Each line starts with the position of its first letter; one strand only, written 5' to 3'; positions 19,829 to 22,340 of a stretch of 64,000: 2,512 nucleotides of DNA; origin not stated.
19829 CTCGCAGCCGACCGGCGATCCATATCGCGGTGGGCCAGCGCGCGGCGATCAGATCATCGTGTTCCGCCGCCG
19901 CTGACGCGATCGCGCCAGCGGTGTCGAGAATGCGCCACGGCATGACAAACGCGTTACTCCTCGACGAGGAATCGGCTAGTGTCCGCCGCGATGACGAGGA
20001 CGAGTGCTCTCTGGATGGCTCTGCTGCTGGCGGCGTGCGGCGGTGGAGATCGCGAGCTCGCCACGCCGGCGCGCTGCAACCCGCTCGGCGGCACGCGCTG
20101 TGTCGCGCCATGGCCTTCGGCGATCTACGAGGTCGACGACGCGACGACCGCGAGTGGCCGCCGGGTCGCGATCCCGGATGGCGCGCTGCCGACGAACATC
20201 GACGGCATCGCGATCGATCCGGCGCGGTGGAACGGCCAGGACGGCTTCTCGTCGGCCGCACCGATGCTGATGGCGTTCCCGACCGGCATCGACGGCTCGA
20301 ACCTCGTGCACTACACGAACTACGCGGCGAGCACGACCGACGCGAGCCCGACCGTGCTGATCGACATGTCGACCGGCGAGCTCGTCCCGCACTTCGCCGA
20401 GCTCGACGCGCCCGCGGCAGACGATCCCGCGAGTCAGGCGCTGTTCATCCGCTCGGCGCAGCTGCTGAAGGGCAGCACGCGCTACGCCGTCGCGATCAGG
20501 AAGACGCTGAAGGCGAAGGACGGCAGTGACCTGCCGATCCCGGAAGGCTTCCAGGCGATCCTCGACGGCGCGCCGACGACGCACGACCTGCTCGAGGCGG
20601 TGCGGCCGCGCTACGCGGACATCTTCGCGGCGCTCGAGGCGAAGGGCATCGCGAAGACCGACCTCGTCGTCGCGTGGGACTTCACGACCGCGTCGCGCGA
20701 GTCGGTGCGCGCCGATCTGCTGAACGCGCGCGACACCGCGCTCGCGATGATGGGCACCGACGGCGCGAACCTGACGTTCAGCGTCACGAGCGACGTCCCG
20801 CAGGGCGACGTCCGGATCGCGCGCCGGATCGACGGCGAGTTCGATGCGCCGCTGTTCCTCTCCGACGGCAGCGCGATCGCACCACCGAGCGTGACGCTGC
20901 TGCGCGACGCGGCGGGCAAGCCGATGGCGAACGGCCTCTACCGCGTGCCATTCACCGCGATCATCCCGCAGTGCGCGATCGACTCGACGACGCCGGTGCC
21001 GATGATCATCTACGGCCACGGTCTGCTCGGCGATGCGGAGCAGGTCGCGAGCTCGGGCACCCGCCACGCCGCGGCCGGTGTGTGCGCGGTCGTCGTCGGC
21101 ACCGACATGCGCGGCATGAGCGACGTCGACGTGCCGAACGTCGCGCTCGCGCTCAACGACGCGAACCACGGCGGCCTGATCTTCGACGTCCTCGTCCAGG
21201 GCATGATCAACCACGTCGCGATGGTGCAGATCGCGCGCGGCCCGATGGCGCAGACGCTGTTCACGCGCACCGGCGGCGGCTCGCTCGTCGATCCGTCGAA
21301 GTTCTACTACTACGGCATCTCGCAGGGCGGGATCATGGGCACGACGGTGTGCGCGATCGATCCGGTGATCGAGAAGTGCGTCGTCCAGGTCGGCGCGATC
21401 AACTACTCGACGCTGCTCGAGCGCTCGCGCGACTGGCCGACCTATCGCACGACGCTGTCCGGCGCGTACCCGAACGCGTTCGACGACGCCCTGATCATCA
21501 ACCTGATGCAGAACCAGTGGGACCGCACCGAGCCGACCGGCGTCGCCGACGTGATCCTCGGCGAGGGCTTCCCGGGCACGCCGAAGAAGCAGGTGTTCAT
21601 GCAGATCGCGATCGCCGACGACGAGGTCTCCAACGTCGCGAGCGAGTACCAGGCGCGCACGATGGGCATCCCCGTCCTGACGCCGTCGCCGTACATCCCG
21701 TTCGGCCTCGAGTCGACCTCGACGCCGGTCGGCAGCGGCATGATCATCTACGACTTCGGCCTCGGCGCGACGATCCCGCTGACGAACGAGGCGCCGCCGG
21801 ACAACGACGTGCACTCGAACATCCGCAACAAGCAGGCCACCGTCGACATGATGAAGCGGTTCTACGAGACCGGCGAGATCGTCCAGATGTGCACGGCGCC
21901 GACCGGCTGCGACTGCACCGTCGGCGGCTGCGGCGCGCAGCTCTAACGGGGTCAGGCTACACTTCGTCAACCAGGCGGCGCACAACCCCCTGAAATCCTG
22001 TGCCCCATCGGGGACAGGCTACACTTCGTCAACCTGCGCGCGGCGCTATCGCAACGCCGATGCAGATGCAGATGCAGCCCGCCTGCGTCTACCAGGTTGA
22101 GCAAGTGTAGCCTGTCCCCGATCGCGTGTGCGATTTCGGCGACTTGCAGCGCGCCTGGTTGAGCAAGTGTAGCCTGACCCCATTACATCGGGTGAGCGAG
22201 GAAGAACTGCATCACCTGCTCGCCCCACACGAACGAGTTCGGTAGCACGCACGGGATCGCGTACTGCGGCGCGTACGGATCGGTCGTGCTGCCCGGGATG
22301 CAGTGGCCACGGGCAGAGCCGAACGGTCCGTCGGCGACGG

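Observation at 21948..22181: Complex nested palindromic repeat element at a convergent-gene junction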

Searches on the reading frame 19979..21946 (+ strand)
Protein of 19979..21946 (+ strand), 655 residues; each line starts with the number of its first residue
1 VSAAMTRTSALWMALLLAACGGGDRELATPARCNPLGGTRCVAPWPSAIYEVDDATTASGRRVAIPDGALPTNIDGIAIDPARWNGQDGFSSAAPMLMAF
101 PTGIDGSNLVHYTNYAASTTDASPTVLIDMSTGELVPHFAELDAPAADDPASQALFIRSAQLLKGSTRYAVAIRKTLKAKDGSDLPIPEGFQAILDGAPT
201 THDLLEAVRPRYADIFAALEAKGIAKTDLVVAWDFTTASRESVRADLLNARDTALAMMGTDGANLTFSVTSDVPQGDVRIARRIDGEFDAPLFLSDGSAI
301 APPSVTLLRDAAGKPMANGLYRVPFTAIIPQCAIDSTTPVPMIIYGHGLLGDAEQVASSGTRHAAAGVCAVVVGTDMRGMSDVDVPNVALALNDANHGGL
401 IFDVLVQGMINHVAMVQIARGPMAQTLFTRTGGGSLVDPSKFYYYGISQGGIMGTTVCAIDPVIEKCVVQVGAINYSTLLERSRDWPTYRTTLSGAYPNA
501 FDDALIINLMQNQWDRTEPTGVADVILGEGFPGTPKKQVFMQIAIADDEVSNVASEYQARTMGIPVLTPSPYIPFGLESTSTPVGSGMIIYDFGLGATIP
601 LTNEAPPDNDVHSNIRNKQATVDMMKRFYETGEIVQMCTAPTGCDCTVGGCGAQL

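Call 9: search_protein_families(library=pfam, proteins=[window:19979-21946:+])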
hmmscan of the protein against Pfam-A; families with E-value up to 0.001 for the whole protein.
window:19979-21946:+ (655 aa): 0 families

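Call 16: find_homologous_proteins(query=window:19979-21946:+)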
Query window:19979-21946:+ (655 aa): 1116 proteins with E <= 0.001 among 8000 candidates; the best 120 are listed.
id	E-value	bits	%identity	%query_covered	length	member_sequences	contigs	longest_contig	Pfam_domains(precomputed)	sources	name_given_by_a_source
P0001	0.0e+0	1453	100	98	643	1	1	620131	-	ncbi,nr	ncbi:MAG TPA: hypothetical protein VFQ53_08750 [Kofleriaceae bacterium]|nr:hypothetical protein [Kof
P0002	0.0e+0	1166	80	98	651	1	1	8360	-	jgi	jgi:hypothetical protein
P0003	0.0e+0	1142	78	98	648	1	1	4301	-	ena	-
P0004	0.0e+0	1141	78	98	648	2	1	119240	-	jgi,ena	-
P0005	0.0e+0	1110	75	97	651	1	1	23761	-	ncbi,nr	ncbi:MAG: hypothetical protein M3680_03730 [Myxococcota bacterium]|nr:hypothetical protein [Myxococc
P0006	0.0e+0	1103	75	98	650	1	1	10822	-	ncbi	ncbi:MAG: hypothetical protein ABI867_27555 [Kofleriaceae bacterium]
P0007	0.0e+0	1101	75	97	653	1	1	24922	-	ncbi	-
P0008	0.0e+0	1096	75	97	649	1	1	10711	-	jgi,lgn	jgi:hypothetical protein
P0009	0.0e+0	1095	75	97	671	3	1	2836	-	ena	-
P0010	0.0e+0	1088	75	97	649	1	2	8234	-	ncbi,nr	ncbi:MAG: hypothetical protein H0X17_04435 [Deltaproteobacteria bacterium]|nr:hypothetical protein [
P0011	0.0e+0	1086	75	98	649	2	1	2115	-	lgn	-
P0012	0.0e+0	1083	75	97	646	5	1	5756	-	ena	-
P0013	0.0e+0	1081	74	97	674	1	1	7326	-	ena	-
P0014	0.0e+0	1074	74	99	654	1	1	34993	-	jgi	-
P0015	0.0e+0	1073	73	97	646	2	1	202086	-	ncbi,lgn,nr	ncbi:MAG: hypothetical protein JWP01_1189 [Myxococcales bacterium]|nr:hypothetical protein [Myxococc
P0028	0.0e+0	1060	73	100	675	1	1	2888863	-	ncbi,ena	-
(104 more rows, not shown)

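Call 18: find_encoding_contigs(protein=P0001, flank=10000, max_places=3)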
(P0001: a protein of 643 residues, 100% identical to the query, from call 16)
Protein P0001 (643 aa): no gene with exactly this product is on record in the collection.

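Call 19: find_encoding_contigs(protein=P0004, flank=10000, max_places=3)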
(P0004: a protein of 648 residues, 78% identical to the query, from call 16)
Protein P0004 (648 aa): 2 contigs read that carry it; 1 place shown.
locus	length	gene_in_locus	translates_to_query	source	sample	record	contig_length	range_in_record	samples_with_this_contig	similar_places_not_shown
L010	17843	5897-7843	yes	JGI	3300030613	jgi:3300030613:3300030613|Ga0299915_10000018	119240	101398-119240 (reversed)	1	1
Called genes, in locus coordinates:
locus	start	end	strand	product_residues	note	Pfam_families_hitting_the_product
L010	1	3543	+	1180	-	?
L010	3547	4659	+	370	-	-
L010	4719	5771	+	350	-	PF00226:DnaJ, PF01556:DnaJ_C, PF00684:DnaJ_CXXCXGXG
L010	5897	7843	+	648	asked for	-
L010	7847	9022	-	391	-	-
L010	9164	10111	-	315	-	PF00561:Abhydrolase_1 (weak), PF12697:Abhydrolase_6 (weak)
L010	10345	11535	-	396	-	-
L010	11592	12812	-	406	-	-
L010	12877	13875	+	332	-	PF03372:Exo_endo_phos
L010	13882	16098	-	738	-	PF25852:DUF6242_C (faint), PF14870:PSII_BNR (faint)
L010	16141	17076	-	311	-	PF01590:GAF, PF13185:GAF_2, PF13492:GAF_3, PF00990:GGDEF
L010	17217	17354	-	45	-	-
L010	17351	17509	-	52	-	-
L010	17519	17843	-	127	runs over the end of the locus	-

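Call 20: find_encoding_contigs(protein=P0002, flank=10000, max_places=2)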
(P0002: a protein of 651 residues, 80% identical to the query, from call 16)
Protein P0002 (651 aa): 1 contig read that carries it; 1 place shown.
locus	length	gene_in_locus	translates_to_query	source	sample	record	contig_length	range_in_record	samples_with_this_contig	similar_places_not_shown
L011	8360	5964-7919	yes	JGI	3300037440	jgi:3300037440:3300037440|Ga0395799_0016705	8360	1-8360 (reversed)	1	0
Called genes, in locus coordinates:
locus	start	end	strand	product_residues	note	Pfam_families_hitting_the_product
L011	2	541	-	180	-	?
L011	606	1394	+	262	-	-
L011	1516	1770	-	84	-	-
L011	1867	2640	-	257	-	-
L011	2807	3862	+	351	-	PF00226:DnaJ, PF01556:DnaJ_C, PF00684:DnaJ_CXXCXGXG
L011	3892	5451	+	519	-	PF00587:tRNA-synt_2b, PF03129:HGTP_anticodon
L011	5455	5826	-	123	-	-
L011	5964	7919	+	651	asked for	-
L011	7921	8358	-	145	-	?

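Call 21: find_encoding_contigs(protein=P0005, flank=10000, max_places=2)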
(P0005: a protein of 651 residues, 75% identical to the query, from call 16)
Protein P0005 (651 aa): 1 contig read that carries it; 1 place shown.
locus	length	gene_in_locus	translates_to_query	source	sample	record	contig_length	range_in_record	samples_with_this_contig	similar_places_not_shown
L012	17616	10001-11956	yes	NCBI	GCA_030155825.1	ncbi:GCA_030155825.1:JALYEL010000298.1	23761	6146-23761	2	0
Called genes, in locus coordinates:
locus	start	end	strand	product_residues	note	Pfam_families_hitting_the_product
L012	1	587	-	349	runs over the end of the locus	PF02812:ELFV_dehydrog_N, PF00208:ELFV_dehydrog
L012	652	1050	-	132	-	PF13911:AhpC-TSA_2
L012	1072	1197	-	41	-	-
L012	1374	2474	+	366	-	PF00092:VWA, PF13519:VWA_2 (weak), PF11617:Cu-binding_MopE (weak)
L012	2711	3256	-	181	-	-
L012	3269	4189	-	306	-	PF00248:Aldo_ket_red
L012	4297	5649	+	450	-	PF00070:Pyr_redox (faint), PF01210:NAD_Gly3P_dh_N (faint), PF01370:Epimerase (faint), PF01494:FAD_binding_3 (faint), PF02254:TrkA_N, PF02080:TrkA_C, PF02254:TrkA_N, PF02080:TrkA_C, +6 more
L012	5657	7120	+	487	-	PF02386:TrkH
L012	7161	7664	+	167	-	PF00583:Acetyltransf_1, PF13673:Acetyltransf_10, PF13508:Acetyltransf_7, PF08445:FR47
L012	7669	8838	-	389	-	-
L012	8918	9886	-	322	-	PF12697:Abhydrolase_6 (weak)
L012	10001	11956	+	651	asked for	-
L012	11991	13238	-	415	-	-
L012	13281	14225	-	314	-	PF01590:GAF (weak), PF13185:GAF_2, PF13492:GAF_3, PF00990:GGDEF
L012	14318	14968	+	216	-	-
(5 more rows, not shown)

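Call 22: find_encoding_contigs(protein=P0007, flank=10000, max_places=2)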
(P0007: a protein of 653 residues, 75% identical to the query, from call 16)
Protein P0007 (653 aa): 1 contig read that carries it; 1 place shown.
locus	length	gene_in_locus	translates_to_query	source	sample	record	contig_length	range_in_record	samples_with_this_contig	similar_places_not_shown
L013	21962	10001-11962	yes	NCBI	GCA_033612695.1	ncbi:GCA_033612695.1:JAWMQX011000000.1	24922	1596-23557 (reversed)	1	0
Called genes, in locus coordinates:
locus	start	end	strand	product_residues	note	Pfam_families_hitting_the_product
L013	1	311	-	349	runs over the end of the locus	PF02812:ELFV_dehydrog_N, PF00208:ELFV_dehydrog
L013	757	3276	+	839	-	PF00069:Pkinase, PF03109:ABC1 (faint), PF07714:PK_Tyr_Ser-Thr, PF01636:APH (weak), PF20703:nSTAND1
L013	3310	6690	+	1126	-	PF00069:Pkinase, PF01636:APH (faint), PF03109:ABC1 (faint), PF07714:PK_Tyr_Ser-Thr, PF13191:AAA_16 (weak), PF20703:nSTAND1, PF03781:FGE-sulfatase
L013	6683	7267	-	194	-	PF14252:DUF4347 (weak)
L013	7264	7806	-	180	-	-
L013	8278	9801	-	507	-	PF13191:AAA_16 (faint), PF01590:GAF, PF00158:Sigma54_activat, PF14532:Sigma54_activ_2, PF07724:AAA_2 (weak), PF00004:AAA, PF07728:AAA_5, PF25601:AAA_lid_14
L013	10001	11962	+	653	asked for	-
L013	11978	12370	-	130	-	PF00072:Response_reg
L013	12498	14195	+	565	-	PF07885:Ion_trans_2, PF02254:TrkA_N, PF02080:TrkA_C, PF02254:TrkA_N, PF02080:TrkA_C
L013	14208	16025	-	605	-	PF00999:Na_H_Exchanger, PF02254:TrkA_N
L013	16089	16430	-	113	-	-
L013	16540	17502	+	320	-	-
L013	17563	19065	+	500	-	PF00246:Peptidase_M14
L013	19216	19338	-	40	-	-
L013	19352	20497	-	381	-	-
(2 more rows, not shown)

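Call 53: find_encoding_contigs(protein=P0028, flank=10000, max_places=1)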
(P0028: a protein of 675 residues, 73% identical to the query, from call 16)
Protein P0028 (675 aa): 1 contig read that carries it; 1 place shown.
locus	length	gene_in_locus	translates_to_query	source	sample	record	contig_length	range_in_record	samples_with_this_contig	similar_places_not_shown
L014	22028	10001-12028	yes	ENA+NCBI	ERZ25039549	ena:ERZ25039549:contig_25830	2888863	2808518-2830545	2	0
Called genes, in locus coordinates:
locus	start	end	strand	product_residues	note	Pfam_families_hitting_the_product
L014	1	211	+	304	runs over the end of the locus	-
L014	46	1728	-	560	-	PF13387:Lnb_N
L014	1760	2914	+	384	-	PF00069:Pkinase, PF03109:ABC1 (faint), PF07714:PK_Tyr_Ser-Thr, PF01636:APH (faint)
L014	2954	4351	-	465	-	PF13505:OMP_b-brl, PF00691:OmpA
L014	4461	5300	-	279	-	PF00691:OmpA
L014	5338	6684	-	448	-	PF00365:PFK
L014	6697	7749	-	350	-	PF02812:ELFV_dehydrog_N, PF00208:ELFV_dehydrog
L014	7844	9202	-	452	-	PF00069:Pkinase, PF07714:PK_Tyr_Ser-Thr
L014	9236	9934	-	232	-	PF02557:VanY (weak)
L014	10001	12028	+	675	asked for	-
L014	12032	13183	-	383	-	-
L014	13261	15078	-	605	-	PF00224:PK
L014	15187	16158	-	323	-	PF00561:Abhydrolase_1 (faint), PF12697:Abhydrolase_6 (faint)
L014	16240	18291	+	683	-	PF00144:Beta-lactamase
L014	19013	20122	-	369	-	-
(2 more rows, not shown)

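Call 54: find_encoding_contigs(protein=P0015, flank=10000, max_places=1)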
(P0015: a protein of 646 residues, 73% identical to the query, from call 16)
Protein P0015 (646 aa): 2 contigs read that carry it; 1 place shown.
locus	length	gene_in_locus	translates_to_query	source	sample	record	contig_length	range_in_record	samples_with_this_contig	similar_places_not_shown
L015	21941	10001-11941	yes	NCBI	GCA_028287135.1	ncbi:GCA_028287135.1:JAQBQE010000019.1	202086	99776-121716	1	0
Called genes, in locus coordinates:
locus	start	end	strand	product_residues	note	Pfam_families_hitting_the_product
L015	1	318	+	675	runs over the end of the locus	-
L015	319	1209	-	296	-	-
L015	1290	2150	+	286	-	-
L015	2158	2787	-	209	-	-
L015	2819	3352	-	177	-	-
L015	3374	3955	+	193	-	-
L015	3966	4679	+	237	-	PF10568:Tom37, PF17172:GST_N_4, PF17171:GST_C_6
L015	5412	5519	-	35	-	-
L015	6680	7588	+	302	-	-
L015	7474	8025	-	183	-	-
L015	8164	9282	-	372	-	PF00092:VWA, PF13519:VWA_2 (weak), PF11617:Cu-binding_MopE (weak)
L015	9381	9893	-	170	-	-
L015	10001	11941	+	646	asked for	-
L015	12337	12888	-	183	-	PF04237:YjbR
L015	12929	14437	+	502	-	PF00246:Peptidase_M14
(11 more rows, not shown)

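Call 69: find_encoding_contigs(protein=P0003, flank=10000, max_places=1)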
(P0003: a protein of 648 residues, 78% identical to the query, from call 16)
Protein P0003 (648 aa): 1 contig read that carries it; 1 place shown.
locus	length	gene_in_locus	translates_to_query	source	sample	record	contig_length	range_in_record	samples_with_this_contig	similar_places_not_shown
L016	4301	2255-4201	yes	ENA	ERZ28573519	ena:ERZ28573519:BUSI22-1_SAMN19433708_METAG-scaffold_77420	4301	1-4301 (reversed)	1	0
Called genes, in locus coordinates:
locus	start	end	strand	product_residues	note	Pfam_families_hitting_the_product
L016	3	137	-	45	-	?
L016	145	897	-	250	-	PF02557:VanY (faint)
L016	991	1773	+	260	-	PF01556:DnaJ_C, PF00684:DnaJ_CXXCXGXG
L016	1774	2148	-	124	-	-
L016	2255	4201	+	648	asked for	-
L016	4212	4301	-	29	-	?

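Call 70: find_encoding_contigs(protein=P0006, flank=10000, max_places=1)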
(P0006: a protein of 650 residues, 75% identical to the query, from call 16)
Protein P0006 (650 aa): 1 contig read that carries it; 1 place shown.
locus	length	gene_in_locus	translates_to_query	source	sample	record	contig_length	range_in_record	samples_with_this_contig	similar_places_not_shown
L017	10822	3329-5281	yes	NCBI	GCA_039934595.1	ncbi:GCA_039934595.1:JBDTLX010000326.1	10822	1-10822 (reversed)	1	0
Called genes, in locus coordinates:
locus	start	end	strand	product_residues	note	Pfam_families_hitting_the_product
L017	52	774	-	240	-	-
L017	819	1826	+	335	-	PF01556:DnaJ_C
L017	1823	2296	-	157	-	PF06983:3-dmu-9_3-mt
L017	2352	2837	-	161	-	-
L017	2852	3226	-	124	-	-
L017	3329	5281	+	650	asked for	-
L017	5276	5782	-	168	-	-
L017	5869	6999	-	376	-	-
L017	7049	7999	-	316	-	PF12697:Abhydrolase_6 (weak)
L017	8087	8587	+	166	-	-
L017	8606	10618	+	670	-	PF00144:Beta-lactamase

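Call 71: find_encoding_contigs(protein=P0008, flank=10000, max_places=1)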
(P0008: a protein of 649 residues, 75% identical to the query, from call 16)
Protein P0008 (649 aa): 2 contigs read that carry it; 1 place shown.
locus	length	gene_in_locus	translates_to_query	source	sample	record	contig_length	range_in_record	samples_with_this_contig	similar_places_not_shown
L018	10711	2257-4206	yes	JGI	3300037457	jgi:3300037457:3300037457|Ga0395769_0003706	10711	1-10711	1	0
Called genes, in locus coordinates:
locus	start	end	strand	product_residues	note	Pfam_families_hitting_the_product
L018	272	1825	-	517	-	PF01590:GAF, PF13185:GAF_2, PF00158:Sigma54_activat, PF14532:Sigma54_activ_2, PF00004:AAA, PF07724:AAA_2 (weak), PF07728:AAA_5, PF25601:AAA_lid_14, +2 more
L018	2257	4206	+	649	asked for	-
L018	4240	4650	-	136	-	PF00072:Response_reg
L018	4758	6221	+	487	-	PF03055:RPE65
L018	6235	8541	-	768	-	PF00324:AA_permease, PF13520:AA_permease_2, PF00582:Usp (faint)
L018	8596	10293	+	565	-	PF07885:Ion_trans_2, PF02254:TrkA_N, PF02080:TrkA_C, PF02254:TrkA_N, PF02080:TrkA_C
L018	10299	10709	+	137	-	?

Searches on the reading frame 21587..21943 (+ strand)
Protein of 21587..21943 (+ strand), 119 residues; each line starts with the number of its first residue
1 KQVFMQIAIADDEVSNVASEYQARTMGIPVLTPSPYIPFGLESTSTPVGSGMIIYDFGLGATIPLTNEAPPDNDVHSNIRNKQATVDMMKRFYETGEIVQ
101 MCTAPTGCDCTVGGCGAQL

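Call 76: find_homologous_proteins(query=window:21587-21943:+, max_evalue=1e-20)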
Query window:21587-21943:+ (119 aa): 28 proteins with E <= 1e-20 among 34 candidates.
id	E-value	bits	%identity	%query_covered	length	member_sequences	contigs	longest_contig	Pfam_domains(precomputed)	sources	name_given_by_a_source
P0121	4.9e-60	219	80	100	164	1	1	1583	-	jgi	jgi:hypothetical protein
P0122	2.6e-59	216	81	97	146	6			-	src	-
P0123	5.7e-59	215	78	100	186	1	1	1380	-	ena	-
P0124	8.0e-56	205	76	100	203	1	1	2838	-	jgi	jgi:hypothetical protein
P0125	1.0e-54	202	79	97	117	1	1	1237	-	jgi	jgi:hypothetical protein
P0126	4.1e-54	200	74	100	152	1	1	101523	-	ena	-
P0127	3.0e-53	197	72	100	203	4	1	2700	-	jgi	jgi:hypothetical protein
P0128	1.4e-52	195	71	100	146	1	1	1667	-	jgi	-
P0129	1.2e-51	192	71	100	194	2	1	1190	-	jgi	jgi:hypothetical protein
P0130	4.2e-51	190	69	100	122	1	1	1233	-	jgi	jgi:hypothetical protein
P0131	2.7e-50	187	73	96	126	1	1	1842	-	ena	-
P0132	1.8e-49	185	68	100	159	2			-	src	-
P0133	5.0e-48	180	68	97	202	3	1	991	-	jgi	jgi:hypothetical protein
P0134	6.5e-48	180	71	92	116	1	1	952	-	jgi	jgi:hypothetical protein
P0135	2.0e-46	175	66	100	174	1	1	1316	-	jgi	jgi:hypothetical protein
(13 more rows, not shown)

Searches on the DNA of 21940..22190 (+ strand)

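Call 32: search_dna_similar(query=window:21940-22190:+, collection=plasmids, mode=distant, max_evalue=1, max_rows=10)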
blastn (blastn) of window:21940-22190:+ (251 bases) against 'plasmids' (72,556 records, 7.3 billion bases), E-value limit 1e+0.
Records with a match: 12; places in all: 15; records where one place covers at least 80% of the query: 0.
Best place of each record, by identity: >=99% 5; 80-90% 7.
By first word of the organism name: Haloarcula 6; Agrobacterium 3; Staphylococcus 1; Burkholderia 1; Nitratireductor 1.
By predicted mobility (MOB-suite, as given by PLSDB): non-mobilizable 10; mobilizable 1; conjugative 1.
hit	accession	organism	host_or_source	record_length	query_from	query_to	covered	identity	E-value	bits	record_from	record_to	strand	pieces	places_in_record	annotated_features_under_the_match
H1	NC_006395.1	Haloarcula marismortui ATCC 43049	-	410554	98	143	18%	82.6%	6e-2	45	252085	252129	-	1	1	molybdopterin cofactor-binding domain-containing protein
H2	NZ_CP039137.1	Haloarcula marismortui ATCC 43049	Cell culture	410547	98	143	18%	82.6%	6e-2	45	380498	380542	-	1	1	none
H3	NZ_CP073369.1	Haloarcula sinaiiensis ATCC 33800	cell culture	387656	98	143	18%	82.6%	6e-2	45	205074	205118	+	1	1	molybdopterin cofactor-binding domain-containing protein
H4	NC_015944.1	Haloarcula hispanica ATCC 33960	-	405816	98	136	16%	84.6%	8e-1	41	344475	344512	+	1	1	molybdopterin cofactor-binding domain-containing protein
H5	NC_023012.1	Haloarcula hispanica N601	-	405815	98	136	16%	84.6%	8e-1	41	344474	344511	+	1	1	molybdopterin cofactor-binding domain-containing protein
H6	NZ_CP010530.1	Haloarcula sp. CBA1115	monoisolate,Solar salt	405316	98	136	16%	84.6%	8e-1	41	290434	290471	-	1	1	molybdopterin cofactor-binding domain-containing protein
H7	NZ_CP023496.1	Staphylococcus simulans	Homo sapiens,urine catheter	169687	102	138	15%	86.8%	2e-1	44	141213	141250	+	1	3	SdrD B-like domain-containing protein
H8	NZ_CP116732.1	Agrobacterium tumefaciens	Gaillardia,cell culture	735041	115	138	10%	100.0%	6e-2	45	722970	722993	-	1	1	BapA/Bap/LapF family large adhesin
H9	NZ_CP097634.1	Agrobacterium pusense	mixed culture,Seaside Soil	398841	115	138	10%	100.0%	6e-2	45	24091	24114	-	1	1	hypothetical protein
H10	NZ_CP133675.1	Agrobacterium pusense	Vaccinium sp.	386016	115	138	10%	100.0%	6e-2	45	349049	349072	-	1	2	hypothetical protein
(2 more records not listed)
